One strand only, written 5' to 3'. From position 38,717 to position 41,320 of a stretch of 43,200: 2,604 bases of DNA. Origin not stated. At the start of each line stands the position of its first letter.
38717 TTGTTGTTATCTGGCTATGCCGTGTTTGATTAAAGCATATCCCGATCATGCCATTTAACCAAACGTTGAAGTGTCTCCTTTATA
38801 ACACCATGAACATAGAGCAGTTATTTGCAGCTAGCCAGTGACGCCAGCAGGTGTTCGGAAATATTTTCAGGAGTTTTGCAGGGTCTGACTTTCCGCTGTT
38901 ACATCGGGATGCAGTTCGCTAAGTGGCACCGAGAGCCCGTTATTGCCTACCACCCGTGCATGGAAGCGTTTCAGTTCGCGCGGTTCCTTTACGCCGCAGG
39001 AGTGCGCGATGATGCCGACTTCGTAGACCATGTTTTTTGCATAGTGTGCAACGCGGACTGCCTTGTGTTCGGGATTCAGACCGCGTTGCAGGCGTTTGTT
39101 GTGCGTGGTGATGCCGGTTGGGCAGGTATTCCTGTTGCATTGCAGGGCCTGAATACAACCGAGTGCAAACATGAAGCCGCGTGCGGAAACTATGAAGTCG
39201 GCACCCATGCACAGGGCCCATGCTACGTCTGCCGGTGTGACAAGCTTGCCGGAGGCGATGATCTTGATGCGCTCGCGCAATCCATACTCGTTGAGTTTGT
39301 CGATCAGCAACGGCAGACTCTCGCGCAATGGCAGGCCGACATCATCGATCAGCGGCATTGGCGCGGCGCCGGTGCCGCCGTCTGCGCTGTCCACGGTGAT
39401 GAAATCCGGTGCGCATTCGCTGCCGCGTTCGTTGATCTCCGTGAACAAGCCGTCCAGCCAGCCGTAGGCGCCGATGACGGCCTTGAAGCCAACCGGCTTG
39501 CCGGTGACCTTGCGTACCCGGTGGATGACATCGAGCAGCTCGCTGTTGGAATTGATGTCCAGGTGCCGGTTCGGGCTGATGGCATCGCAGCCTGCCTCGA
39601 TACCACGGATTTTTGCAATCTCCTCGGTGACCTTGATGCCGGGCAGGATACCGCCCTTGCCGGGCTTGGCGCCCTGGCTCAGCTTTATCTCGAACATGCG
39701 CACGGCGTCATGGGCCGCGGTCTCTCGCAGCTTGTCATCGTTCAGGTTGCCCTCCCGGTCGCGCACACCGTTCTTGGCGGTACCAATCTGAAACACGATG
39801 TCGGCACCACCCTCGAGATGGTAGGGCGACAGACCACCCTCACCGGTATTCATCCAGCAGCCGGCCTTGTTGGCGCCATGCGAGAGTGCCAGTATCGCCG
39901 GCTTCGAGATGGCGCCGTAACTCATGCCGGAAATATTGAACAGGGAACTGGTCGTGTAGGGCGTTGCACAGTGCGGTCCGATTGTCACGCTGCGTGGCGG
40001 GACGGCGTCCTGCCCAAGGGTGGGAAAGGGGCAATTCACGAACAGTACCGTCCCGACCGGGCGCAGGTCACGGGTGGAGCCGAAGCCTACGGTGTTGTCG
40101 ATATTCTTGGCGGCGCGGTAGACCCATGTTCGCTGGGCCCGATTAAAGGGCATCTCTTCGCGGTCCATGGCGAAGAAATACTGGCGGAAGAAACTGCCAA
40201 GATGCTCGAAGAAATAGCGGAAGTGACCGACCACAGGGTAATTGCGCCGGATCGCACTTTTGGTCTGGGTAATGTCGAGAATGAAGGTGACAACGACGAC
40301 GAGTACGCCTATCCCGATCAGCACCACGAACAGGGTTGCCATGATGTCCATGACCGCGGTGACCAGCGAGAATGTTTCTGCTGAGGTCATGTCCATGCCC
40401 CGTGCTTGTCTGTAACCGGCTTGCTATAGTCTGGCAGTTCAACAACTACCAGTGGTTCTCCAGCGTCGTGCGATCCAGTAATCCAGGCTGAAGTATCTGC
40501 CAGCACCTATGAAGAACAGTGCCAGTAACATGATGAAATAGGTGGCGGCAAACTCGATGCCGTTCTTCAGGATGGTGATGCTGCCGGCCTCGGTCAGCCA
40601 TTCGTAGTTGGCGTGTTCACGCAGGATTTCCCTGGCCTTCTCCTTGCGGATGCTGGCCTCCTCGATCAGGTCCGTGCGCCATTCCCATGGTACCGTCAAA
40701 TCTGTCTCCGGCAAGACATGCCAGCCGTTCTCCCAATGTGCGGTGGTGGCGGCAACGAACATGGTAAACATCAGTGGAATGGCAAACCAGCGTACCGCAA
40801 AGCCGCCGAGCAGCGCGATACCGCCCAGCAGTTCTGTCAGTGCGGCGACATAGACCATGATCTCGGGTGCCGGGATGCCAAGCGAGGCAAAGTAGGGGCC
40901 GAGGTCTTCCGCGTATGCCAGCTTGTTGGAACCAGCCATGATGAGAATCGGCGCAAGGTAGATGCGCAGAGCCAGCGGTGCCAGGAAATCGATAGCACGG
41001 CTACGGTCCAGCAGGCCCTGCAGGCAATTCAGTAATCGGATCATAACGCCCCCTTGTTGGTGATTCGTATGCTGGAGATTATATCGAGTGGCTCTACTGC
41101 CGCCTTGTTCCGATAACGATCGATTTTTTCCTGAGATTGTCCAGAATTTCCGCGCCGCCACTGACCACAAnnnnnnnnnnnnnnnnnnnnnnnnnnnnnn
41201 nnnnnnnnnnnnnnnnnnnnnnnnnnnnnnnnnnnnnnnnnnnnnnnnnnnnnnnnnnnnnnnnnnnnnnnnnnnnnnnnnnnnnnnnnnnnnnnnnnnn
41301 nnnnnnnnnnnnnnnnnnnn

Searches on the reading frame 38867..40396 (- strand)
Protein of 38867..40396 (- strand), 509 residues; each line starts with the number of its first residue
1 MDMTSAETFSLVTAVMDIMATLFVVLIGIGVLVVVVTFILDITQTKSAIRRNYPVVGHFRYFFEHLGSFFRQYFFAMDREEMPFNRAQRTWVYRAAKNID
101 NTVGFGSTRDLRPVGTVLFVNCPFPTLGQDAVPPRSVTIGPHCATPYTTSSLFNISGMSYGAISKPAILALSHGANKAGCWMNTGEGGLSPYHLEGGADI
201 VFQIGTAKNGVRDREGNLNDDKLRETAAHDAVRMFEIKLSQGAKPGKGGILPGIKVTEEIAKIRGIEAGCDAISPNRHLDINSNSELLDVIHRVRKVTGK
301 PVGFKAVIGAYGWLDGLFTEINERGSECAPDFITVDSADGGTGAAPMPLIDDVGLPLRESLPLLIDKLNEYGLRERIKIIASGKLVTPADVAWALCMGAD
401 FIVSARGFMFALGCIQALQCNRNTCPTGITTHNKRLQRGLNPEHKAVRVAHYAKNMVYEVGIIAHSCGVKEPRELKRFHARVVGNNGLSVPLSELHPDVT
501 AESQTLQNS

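Call 3: search_protein_families(library=pfam, proteins=[window:38867-40396:-], max_evalue=0.1)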
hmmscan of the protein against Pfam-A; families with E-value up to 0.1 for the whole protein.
window:38867-40396:- (509 aa): 3 families
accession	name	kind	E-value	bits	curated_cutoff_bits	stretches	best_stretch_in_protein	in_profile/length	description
PF01645.23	Glu_synthase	-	1.1e-86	291.7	20.4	1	146-469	62-368/369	Conserved region in glutamate synthase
PF01070.24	FMN_dh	-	0.00091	18.8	24.9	1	374-414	271-311/350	FMN-dependent dehydrogenase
PF17907.7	AWS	-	0.037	14.5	23.3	1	419-438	19-38/39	AWS domain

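Call 4: search_protein_families(library=ncbifam, proteins=[window:38867-40396:-], max_evalue=0.1)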
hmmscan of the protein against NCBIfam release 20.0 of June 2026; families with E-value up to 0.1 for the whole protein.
window:38867-40396:- (509 aa): 4 families
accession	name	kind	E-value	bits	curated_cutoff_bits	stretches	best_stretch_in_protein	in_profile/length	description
NF008730.0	PRK11750.1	equivalog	5.5e-39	133.3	1047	1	153-473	861-1163/1490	glutamate synthase large subunit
TIGR02151.1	IPP_isom_2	equivalog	0.0024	16.9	281.3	1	374-410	257-293/338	type 2 isopentenyl-diphosphate Delta-isomerase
TIGR02814.1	pfaD_fam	subfamily_domain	0.014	14.2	449.25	1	368-404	216-252/444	PfaD family polyunsaturated fatty acid/polyketide biosynthesis protein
NF041607.1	dimeth_corrin_MtbC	equivalog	0.07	12.6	350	0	364-401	153-187/203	dimethylamine corrinoid protein MtbC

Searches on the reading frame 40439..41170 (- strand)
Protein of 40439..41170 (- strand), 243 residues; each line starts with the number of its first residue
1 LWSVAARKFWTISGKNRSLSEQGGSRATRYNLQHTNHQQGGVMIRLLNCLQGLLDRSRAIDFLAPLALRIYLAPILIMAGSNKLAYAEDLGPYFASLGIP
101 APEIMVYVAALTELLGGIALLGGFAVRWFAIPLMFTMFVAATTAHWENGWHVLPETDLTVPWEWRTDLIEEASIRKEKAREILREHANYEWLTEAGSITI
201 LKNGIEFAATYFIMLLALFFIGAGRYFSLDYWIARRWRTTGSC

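Call 3: search_protein_families(library=pfam, proteins=[window:40439-41170:-], max_evalue=0.1)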
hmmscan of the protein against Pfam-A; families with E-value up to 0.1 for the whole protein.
window:40439-41170:- (243 aa): 2 families
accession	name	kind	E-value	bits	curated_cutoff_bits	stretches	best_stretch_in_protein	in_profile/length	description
PF07681.17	DoxX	-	6.3e-20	72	23.6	1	65-146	2-85/85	DoxX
PF07291.16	MauE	-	0.025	15.3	27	1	66-142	6-87/128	Methylamine utilisation protein MauE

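Call 4: search_protein_families(library=ncbifam, proteins=[window:40439-41170:-], max_evalue=0.1)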
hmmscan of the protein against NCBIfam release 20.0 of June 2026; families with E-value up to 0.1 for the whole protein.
window:40439-41170:- (243 aa): 1 family
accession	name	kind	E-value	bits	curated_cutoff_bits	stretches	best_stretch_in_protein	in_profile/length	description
NF050144.1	matur_HvfX_fam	equivalog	1.9e-55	187.5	80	1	62-233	1-164/165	HvfX family Cu-binding RiPP maturation protein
